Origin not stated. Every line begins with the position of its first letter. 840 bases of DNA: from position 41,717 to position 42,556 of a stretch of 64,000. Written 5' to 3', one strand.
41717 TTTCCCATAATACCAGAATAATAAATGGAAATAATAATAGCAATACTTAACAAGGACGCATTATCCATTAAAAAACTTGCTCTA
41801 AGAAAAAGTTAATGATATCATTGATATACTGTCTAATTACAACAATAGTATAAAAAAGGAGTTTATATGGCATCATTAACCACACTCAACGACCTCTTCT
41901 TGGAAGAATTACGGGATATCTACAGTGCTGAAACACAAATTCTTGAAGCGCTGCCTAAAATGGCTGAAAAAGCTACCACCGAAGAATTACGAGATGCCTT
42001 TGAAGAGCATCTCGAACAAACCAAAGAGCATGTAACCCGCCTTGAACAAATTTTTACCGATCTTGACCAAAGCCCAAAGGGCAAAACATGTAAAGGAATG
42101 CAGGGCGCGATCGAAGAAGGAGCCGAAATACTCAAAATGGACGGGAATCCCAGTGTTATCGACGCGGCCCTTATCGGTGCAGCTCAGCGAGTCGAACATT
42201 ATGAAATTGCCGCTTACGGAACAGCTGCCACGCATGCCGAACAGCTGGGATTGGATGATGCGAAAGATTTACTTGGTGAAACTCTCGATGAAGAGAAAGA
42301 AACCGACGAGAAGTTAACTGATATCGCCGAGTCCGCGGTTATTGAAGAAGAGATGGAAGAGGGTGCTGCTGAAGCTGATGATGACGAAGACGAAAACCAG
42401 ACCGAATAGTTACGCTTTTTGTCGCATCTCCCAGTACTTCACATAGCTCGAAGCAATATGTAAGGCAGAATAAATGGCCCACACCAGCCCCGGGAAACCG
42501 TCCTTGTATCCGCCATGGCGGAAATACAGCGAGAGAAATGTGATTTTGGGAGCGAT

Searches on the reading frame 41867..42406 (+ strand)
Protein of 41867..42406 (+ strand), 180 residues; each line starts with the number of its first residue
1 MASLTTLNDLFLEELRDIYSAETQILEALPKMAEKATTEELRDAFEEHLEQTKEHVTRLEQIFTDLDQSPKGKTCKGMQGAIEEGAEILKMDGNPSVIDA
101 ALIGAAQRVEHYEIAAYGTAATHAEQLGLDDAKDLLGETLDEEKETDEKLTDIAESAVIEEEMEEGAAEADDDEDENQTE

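Call 15: search_protein_families(library=pfam, proteins=[window:41867-42406:+], max_evalue=0.01)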
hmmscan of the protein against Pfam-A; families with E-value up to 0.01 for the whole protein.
window:41867-42406:+ (180 aa): 4 families
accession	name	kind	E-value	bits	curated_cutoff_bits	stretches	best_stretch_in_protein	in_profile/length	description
PF05974.18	DUF892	-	4.9e-59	199.4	23.7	1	6-159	1-155/159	Domain of unknown function (DUF892)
PF02915.23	Rubrerythrin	-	5.4e-05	24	22.8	1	31-146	19-129/137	Rubrerythrin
PF17107.11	SesA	-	0.00081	20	26.3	1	24-84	40-101/122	N-terminal domain on NACHT_NTPase and P-loop NTPases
PF09537.16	DUF2383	-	0.0012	19.5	30.8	1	15-118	6-106/111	Domain of unknown function (DUF2383)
